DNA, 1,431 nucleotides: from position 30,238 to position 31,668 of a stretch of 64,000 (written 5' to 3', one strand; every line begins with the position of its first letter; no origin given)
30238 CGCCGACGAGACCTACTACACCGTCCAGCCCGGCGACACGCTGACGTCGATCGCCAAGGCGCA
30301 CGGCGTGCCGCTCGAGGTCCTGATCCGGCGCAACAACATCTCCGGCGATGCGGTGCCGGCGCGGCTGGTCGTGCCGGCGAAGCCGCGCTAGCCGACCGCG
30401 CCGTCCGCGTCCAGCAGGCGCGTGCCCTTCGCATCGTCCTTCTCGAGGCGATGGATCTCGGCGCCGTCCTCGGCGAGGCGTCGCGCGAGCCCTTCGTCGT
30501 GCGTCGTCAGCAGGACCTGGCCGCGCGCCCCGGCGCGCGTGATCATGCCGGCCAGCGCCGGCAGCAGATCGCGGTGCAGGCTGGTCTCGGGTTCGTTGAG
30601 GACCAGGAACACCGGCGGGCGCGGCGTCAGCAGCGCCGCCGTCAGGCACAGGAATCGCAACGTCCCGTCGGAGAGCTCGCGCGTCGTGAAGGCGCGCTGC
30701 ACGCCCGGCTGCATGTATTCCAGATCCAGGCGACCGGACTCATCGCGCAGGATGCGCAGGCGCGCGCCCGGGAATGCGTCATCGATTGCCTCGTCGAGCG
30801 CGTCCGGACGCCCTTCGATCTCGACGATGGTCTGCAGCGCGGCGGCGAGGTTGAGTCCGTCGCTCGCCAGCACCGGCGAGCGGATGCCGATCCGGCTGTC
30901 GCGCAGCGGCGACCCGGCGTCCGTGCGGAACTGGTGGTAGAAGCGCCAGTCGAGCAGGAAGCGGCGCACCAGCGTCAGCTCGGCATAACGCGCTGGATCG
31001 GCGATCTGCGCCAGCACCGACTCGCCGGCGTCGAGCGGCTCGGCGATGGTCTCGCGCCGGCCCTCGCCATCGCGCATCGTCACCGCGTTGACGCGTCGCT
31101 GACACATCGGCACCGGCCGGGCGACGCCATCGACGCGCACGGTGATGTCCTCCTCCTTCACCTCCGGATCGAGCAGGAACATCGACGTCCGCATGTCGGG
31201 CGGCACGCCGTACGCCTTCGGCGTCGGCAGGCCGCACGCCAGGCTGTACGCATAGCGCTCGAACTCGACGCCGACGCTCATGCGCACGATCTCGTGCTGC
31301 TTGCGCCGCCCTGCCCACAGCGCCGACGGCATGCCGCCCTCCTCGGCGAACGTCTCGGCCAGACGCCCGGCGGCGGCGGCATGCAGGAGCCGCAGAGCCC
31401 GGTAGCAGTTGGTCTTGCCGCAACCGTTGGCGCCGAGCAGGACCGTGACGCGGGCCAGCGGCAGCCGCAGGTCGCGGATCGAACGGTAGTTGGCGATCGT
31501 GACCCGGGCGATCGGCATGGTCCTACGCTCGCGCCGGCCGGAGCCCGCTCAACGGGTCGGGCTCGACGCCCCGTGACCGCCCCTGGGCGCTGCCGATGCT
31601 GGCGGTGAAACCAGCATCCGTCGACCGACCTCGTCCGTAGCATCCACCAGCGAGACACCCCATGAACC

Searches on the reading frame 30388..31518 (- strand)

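Call 60: search_protein_families(library=pfam, proteins=[window:30388-31518:-], max_evalue=0.001)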
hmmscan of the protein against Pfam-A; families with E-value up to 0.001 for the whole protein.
window:30388-31518:- (376 aa): 5 families
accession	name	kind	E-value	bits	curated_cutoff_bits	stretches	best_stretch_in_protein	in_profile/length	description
PF13304.12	AAA_21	-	7.7e-28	98.9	27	2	155-344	129-302/304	AAA domain, putative AbiEii toxin, Type IV TA system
PF13175.12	AAA_15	-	3.5e-13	50.4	32.1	1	1-46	1-47/374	AAA ATPase domain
PF02463.25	SMC_N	-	8.6e-09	35.6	40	1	3-43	2-45/220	RecF/RecN/SMC N terminal domain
PF00005.33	ABC_tran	-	0.00021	22.4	25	0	17-53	6-42/137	ABC transporter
PF13476.12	AAA_23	-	0.0009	20.4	27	0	5-44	1-41/201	AAA domain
